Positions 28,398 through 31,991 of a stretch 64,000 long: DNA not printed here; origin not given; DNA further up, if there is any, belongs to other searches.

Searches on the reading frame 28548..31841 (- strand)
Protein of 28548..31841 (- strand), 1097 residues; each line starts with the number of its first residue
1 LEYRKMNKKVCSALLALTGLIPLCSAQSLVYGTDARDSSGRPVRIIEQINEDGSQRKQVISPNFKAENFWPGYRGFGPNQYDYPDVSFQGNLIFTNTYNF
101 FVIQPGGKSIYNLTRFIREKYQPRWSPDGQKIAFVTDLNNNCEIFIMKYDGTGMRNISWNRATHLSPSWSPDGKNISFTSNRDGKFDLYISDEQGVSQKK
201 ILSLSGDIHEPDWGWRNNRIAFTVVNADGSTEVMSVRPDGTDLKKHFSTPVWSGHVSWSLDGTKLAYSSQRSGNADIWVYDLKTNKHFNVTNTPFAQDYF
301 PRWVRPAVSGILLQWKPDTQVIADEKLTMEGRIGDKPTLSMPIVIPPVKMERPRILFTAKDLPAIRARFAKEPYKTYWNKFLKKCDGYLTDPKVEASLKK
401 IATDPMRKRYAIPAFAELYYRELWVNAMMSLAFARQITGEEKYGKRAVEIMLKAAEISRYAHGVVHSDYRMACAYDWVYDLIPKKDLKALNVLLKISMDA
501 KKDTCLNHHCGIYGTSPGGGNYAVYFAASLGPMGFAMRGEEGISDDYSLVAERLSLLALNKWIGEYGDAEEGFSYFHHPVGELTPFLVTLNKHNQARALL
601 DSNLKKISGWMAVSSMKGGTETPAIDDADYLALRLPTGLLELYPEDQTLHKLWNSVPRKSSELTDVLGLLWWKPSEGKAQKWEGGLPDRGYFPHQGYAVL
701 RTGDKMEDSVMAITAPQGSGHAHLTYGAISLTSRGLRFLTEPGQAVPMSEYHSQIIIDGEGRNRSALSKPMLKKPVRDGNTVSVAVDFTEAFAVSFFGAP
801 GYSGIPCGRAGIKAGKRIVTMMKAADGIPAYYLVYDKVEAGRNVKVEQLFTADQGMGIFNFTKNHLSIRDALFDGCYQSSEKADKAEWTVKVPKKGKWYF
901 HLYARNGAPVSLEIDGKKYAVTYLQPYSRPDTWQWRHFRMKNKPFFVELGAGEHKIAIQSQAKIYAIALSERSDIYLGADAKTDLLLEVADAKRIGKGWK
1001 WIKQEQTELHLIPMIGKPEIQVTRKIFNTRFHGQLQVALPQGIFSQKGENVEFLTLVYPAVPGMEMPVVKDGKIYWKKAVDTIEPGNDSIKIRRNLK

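Call 67: search_protein_families(library=pfam, proteins=[window:28548-31841:-], max_evalue=0.001)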
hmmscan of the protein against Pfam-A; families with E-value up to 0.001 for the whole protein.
window:28548-31841:- (1097 aa): 3 families
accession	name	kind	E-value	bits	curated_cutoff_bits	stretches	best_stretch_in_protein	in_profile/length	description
PF07676.18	PD40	-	6.5e-24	83.7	20.9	3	166-190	13-38/38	WD40-like Beta Propeller Repeat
PF00930.27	DPPIV_N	-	0.00039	19.7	22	0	123-304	48-234/354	Dipeptidyl peptidase IV (DPP IV) N-terminal region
PF14583.12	Pectate_lyase22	-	0.00046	19.5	30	0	160-191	349-380/386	Oligogalacturonate lyase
